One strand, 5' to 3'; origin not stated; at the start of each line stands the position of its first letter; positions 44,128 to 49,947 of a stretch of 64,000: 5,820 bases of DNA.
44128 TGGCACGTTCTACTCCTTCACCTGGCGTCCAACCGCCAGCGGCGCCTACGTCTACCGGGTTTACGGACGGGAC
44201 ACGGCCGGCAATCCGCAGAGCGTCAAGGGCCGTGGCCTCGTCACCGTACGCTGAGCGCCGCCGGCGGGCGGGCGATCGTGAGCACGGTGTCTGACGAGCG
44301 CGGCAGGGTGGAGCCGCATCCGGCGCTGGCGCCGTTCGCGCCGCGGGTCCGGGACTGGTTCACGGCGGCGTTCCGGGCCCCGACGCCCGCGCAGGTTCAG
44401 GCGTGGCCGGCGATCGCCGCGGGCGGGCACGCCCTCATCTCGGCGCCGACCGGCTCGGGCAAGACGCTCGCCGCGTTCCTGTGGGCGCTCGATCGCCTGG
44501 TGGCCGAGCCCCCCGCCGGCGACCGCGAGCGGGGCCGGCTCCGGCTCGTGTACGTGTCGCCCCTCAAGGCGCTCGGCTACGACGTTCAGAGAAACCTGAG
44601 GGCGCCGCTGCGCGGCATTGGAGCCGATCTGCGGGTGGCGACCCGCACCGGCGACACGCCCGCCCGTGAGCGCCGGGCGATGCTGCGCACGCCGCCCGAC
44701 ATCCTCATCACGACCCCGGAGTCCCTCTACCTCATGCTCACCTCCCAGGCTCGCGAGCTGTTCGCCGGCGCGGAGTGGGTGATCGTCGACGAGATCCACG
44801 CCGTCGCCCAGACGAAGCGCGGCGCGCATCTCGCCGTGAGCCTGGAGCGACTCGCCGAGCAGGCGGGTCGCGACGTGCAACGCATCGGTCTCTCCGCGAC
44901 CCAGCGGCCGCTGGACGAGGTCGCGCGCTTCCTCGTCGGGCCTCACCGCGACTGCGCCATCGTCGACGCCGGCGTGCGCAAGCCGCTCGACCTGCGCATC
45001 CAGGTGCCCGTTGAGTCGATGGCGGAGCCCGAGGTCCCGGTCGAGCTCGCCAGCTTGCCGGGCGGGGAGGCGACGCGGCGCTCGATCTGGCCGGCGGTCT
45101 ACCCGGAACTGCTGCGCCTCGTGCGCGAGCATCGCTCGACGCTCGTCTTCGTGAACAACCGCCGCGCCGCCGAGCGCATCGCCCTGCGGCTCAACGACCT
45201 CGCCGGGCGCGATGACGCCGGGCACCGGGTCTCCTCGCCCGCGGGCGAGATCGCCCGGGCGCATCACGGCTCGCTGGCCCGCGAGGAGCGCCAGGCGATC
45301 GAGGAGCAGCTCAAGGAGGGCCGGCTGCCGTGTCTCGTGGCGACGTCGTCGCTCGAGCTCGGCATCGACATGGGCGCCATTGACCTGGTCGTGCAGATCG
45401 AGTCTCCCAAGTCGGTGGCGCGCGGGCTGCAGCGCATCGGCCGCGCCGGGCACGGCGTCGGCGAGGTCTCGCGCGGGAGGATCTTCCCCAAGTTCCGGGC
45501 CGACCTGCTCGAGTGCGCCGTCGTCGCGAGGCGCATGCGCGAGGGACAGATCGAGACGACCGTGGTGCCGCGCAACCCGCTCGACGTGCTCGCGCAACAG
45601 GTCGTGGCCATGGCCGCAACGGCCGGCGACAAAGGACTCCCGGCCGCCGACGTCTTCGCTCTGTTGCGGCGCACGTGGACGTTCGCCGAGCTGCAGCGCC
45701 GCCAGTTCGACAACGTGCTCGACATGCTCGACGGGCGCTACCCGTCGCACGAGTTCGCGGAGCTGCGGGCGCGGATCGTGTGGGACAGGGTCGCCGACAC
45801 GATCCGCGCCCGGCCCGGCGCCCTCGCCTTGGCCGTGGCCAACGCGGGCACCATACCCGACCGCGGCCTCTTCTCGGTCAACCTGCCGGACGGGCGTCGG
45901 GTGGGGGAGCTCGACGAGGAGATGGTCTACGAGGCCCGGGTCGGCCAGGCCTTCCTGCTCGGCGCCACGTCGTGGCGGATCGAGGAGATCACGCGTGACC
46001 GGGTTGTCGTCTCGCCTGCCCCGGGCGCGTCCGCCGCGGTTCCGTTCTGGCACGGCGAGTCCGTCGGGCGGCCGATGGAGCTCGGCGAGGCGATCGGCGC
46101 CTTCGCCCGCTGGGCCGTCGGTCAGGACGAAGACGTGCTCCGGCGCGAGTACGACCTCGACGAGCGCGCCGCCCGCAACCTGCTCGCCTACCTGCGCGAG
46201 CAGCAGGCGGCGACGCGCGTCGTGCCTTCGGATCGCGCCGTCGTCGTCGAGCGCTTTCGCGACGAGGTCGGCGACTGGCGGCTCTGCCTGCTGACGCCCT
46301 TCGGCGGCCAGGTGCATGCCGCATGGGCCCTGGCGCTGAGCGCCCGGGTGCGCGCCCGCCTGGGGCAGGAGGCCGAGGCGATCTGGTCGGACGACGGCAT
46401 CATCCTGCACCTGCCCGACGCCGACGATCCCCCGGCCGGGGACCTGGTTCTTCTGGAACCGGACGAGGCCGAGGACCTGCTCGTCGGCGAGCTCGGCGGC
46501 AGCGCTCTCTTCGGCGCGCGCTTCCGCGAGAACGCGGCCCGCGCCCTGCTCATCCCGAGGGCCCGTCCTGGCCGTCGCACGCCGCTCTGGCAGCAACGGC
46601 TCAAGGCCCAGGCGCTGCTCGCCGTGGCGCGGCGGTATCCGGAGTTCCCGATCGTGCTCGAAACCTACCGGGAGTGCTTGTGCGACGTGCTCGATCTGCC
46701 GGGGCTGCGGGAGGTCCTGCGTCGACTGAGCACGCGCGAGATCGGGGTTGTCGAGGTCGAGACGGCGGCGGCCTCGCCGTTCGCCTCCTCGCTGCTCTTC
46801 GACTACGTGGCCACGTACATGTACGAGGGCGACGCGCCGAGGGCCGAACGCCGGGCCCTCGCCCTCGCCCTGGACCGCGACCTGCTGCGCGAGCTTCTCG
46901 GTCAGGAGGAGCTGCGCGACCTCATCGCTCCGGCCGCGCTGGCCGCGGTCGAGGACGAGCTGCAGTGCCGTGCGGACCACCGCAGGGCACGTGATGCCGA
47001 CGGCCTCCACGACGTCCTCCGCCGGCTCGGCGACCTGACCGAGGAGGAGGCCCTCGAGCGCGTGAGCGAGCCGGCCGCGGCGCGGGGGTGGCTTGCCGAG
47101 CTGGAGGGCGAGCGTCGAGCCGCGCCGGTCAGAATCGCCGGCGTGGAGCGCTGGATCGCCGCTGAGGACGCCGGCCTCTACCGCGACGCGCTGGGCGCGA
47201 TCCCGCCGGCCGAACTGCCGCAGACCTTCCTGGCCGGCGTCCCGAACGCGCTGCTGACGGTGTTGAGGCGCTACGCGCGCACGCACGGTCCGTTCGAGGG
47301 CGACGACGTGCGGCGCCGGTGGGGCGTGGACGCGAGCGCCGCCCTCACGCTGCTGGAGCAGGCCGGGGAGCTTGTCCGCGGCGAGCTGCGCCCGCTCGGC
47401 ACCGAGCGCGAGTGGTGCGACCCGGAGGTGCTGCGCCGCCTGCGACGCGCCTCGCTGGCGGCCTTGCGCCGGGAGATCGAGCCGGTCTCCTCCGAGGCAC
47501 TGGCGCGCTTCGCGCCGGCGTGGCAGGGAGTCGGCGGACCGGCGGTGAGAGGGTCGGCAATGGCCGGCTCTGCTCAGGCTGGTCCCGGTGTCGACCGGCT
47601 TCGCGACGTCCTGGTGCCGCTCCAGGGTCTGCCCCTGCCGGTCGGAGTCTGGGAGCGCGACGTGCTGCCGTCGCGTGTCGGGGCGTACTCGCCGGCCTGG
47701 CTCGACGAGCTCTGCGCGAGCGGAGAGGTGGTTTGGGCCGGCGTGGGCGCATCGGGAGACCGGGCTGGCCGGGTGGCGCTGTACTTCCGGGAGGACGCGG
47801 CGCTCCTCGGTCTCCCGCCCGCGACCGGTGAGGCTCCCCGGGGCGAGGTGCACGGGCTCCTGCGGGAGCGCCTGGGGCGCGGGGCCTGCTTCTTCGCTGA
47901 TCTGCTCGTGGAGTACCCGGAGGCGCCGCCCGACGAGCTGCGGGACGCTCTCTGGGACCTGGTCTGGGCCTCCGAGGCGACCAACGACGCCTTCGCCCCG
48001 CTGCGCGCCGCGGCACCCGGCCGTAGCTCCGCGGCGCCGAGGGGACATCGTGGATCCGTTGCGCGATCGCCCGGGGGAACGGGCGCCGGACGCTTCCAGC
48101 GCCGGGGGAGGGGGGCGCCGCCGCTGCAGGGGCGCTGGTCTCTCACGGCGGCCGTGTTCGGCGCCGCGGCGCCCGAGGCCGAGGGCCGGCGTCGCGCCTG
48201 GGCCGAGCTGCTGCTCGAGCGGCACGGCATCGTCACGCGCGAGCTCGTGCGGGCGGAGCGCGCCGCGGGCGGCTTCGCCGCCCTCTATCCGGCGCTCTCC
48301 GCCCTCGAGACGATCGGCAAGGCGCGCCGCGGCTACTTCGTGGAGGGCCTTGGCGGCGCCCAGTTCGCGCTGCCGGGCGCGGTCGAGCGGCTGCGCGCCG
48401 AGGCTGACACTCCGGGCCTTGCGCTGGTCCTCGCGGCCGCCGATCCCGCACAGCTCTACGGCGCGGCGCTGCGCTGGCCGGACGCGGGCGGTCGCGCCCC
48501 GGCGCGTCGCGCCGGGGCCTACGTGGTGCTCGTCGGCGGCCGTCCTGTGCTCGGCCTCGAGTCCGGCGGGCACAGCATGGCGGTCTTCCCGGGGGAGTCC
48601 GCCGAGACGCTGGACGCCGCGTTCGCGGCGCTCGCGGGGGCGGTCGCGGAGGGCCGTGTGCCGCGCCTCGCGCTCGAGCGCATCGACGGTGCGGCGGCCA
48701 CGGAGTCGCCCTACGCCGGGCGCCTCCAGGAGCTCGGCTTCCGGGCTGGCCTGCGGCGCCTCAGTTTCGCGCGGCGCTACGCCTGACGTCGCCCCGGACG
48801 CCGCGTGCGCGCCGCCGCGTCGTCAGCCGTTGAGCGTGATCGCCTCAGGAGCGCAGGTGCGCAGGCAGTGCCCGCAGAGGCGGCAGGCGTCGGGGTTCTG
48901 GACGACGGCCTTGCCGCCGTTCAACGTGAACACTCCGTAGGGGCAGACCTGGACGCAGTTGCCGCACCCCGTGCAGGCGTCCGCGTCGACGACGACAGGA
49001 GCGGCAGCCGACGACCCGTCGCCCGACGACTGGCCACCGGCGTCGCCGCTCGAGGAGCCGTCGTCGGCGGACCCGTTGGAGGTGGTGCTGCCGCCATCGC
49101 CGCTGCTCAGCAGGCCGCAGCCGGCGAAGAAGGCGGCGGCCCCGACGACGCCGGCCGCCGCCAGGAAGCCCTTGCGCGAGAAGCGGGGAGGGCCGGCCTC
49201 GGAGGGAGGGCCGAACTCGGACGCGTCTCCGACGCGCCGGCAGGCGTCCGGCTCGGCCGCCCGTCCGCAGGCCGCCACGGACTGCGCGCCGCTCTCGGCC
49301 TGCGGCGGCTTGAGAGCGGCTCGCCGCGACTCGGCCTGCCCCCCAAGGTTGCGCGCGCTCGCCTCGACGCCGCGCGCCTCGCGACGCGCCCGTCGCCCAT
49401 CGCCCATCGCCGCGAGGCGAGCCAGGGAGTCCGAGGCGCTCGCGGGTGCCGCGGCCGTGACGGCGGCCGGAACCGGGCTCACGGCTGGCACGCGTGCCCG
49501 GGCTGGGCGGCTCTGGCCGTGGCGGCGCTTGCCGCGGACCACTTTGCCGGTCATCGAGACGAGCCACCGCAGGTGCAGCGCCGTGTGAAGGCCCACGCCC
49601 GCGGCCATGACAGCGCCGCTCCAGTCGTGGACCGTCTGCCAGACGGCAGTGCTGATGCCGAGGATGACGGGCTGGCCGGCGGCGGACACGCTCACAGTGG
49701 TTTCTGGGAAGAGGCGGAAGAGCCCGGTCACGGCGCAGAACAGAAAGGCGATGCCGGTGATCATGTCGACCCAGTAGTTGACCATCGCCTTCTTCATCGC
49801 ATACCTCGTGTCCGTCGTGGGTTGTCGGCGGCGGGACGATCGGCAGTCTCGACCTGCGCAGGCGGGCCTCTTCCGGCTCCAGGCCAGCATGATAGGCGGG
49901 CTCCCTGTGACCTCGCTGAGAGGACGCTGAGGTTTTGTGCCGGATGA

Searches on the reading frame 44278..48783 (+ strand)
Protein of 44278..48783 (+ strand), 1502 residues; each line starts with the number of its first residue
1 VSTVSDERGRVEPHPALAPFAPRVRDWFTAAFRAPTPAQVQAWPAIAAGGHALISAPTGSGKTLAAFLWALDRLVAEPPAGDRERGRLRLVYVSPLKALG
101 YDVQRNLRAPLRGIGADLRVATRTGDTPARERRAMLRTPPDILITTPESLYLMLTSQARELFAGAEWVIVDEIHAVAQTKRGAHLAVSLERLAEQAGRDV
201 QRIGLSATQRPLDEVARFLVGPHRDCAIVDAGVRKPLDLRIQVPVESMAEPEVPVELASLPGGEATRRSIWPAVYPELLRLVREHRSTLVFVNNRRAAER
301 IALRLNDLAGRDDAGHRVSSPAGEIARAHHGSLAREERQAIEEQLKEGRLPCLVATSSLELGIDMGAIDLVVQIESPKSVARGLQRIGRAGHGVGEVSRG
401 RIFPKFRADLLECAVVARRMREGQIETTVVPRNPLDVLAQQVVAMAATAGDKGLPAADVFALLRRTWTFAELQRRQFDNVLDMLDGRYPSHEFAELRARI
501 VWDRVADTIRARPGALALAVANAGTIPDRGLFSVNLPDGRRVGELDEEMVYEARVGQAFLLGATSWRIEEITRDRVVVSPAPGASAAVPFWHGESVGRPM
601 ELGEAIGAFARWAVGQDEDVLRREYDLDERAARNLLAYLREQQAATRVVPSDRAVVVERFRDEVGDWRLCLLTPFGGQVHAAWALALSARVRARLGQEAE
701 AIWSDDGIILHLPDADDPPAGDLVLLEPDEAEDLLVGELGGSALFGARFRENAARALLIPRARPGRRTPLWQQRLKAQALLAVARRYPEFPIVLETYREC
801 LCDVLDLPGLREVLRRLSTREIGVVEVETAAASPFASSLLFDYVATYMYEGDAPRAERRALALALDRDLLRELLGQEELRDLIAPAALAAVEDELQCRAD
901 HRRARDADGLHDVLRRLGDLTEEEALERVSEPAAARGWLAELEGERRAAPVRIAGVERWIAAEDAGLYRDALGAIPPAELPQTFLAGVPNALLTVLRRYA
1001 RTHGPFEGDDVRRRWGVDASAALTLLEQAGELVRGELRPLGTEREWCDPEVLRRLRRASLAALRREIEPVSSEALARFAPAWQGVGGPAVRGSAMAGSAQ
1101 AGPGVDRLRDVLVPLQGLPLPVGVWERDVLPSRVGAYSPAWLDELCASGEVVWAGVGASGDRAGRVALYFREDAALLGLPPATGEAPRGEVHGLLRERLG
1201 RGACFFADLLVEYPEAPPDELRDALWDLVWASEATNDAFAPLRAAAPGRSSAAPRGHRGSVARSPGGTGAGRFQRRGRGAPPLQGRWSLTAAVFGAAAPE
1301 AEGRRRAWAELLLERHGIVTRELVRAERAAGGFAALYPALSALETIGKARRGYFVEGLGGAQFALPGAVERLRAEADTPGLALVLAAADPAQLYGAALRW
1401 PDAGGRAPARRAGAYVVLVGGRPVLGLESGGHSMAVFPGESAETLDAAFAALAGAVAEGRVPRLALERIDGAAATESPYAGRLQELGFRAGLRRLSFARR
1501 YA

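Call 17: search_protein_families(library=pfam, proteins=[window:44278-48783:+])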
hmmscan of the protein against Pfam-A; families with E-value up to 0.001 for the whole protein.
window:44278-48783:+ (1502 aa): 8 families
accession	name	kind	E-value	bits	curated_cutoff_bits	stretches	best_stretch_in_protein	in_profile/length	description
PF08494.16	DEAD_assoc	-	2.8e-60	203.9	23.5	1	649-836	1-191/191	DEAD/H associated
PF19306.5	WH_Lhr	-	7.5e-48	162.5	27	1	418-587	1-167/168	Large helicase-related protein, winged helix domain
PF00270.35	DEAD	-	3.1e-31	108.8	26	1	36-210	1-161/167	DEAD/DEAH box helicase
PF23234.1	WH4_Lhr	-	7.3e-31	106.1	27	1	1299-1379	2-82/87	Large helicase-related protein, winged-helix domain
PF23235.1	WH3_Lhr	-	2.6e-17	63.3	27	1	1070-1175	1-94/95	Large helicase-related protein, winged-helix domain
PF00271.37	Helicase_C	-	2.1e-16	60.6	23.5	1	279-391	7-107/110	Helicase conserved C-terminal domain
PF23236.1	WH2_Lhr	-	3e-16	60.3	27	1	882-985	2-103/105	Large helicase-related protein, winged-helix domain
PF04851.21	ResIII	-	4.6e-05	23.8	22.5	1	50-208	24-161/164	Type III restriction enzyme, res subunit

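Call 18: search_protein_families(library=ncbifam, proteins=[window:44278-48783:+])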
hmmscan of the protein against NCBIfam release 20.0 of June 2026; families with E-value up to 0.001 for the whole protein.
window:44278-48783:+ (1502 aa): 28 families (the best 25 are shown)
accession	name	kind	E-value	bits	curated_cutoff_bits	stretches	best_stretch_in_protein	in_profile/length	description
NF007284.0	PRK09751.1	equivalog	0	1367.2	1496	1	19-1495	14-1535/1538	ATP-dependent helicase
NF010338.0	PRK13767.1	equivalog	3.3e-198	660.9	849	1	17-843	16-842/877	ATP-dependent helicase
TIGR04121.1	DEXH_lig_assoc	equivalog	2.3e-140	468.8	850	1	23-849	2-787/804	ligase-associated DNA damage response DEXH box helicase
TIGR03817.1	DECH_helic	hypoth_equivalog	1.6e-37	129.2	874.1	1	23-447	24-426/742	helicase/secretion neighborhood putative DEAH-box helicase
NF001308.0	PRK00254.1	equivalog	2.8e-21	75.4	1216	1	45-307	35-260/720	ATP-dependent DNA helicase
NF002654.0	PRK02362.1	equivalog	1.2e-20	73.5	887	1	47-309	37-267/739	ATP-dependent DNA helicase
NF008394.0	PRK11192.1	equivalog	3.7e-17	62.3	507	2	31-208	22-189/441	ATP-dependent RNA helicase SrmB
NF041067.1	DpdJ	equivalog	6.1e-16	57.3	800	2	132-218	322-411/1482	protein DpdJ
TIGR02621.3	cas3_GSU0051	exception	2e-15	56.7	400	2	167-389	170-369/854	type I-G CRISPR-associated helicase/endonuclease Cas3g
NF053636.1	DDHlcsCsdAPsy1082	equivalog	4.9e-15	55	890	2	30-208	21-189/512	DEAD/DEAH box helicase CsdA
NF053711.1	RNA_heli_RhlE1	exception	1.5e-13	50.3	750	1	22-174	11-158/434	RNA helicase RhlE1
NF041063.1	DpdF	equivalog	3.5e-13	49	550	2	40-178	149-284/813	protein DpdF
NF008744.0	PRK11776.1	equivalog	8.3e-13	47.7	524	2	31-172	23-155/460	ATP-dependent RNA helicase DbpA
NF007882.0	PRK10590.1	equivalog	1.5e-12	47.2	743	1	31-172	20-157/456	ATP-dependent RNA helicase RhlE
NF003390.0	PRK04537.1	equivalog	1.6e-11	44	732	1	29-198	26-193/572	ATP-dependent RNA helicase RhlB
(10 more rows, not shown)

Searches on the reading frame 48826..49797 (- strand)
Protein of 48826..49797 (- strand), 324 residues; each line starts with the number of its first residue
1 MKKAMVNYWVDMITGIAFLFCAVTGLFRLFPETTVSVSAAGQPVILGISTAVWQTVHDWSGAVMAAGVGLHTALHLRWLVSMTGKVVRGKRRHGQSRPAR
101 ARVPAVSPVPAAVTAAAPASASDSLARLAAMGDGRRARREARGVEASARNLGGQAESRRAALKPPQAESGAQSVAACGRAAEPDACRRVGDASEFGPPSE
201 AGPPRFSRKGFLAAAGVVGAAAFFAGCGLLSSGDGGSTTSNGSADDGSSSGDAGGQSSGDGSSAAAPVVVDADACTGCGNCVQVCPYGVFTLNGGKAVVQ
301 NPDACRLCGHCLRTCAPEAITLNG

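Call 17: search_protein_families(library=pfam, proteins=[window:48826-49797:-])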
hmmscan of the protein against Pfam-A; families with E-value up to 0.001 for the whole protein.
window:48826-49797:- (324 aa): 12 families
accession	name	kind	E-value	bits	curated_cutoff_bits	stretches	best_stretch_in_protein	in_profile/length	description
PF12837.12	Fer4_6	-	4.8e-11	42.5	25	1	268-290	2-24/24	4Fe-4S binding domain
PF12838.12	Fer4_7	-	4e-10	40.4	27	2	275-316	2-49/52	4Fe-4S dicluster domain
PF00037.32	Fer4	-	1.1e-09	38.1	21.1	1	268-290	1-23/24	4Fe-4S binding domain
PF14358.11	DUF4405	-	1.7e-09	38.5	26.7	1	9-75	1-65/66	Domain of unknown function (DUF4405)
PF13237.11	Fer4_10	-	2e-09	37.6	25.5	1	268-315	2-52/53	4Fe-4S dicluster domain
PF12797.12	Fer4_2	-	3.7e-08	33.3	24.5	1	267-287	2-22/22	4Fe-4S binding domain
PF13187.11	Fer4_9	-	1.4e-07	31.8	27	1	274-319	1-51/52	4Fe-4S dicluster domain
PF13183.11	Fer4_8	-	2.3e-05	25.3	27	1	269-289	48-68/68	4Fe-4S dicluster domain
PF14697.11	Fer4_21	-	3e-05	24.5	35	1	268-287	34-53/59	4Fe-4S dicluster domain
PF13459.11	Fer4_15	-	5.8e-05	24.2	22.4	1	268-299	1-32/66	4Fe-4S single cluster domain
PF13484.11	Fer4_16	-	0.00024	22.2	30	0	275-293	2-20/66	4Fe-4S double cluster binding domain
PF13534.11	Fer4_17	-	0.00065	20.6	22.2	0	271-289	42-60/61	4Fe-4S dicluster domain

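Call 18: search_protein_families(library=ncbifam, proteins=[window:48826-49797:-])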
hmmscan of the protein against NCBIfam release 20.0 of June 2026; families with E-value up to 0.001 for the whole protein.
window:48826-49797:- (324 aa): 43 families (the best 25 are shown)
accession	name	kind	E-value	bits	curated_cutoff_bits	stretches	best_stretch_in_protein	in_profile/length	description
NF040864.1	HgcB_ferredoxin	equivalog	1e-13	50.9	99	1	269-322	10-63/93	mercury methylation ferredoxin HgcB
NF043039.1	HgcAB_like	equivalog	1.8e-12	47.5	285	1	264-320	291-349/350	HgcAB-like fusion protein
NF040770.1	hetero_SS_HdrA2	exception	1.3e-09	36.8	1100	1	263-322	567-625/777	CoB-CoM heterodisulfide reductase HdrA2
NF038196.1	ferrodoxin_EFR1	subfamily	2.3e-09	37.7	75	1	267-322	179-231/242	EFR1 family ferrodoxin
TIGR02179.1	PorD_KorD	subfamily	1.1e-08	35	60.05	1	269-322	21-74/78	2-oxoacid:acceptor oxidoreductase, delta subunit, pyruvate/2-ketoisovalerate family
NF045874.1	Vhu_polyferre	exception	1.7e-08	33.6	600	1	269-323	192-246/381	F420-non-reducing hydrogenase associated-polyferredoxin VhuB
TIGR04395.1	cutC_activ_rSAM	equivalog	2.4e-08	33.6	360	1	261-324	42-107/309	choline TMA-lyase-activating enzyme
NF043069.1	T4HPD_activ_SAM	equivalog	1.6e-07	31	425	1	267-322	45-99/299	trans-4-hydroxy-L-proline dehydratase activase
NF041891.1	hdrA_Methbact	equivalog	1.6e-07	29.9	1300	1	269-324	568-622/762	ferredoxin:CoB-CoM heterodisulfide reductase subunit HdrA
NF058577.1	FdxA_fam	equivalog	1.2e-06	28.6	65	1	267-288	30-51/52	4Fe-4S ferredoxin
NF040684.1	PorD_Arch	equivalog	1.3e-06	28.4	120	1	269-322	28-81/85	pyruvate synthase subunit PorD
TIGR04041.1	activase_YjjW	hypoth_equivalog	1.7e-06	27.6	250.2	1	273-318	41-85/276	YjjW family glycine radical enzyme activase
NF005503.0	PRK07118.1-2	equivalog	1.8e-06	27.4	252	1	274-322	139-186/292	RnfABCDGE type electron transport complex subunit B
NF041778.1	hetero_SS_HdrA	equivalog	4.2e-06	24.9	1400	1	268-324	582-637/771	ferredoxin:CoB-CoM heterodisulfide reductase subunit HdrA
NF010366.0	PRK13795.1-1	equivalog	7.5e-06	24.4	745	1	268-315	603-648/667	hypothetical protein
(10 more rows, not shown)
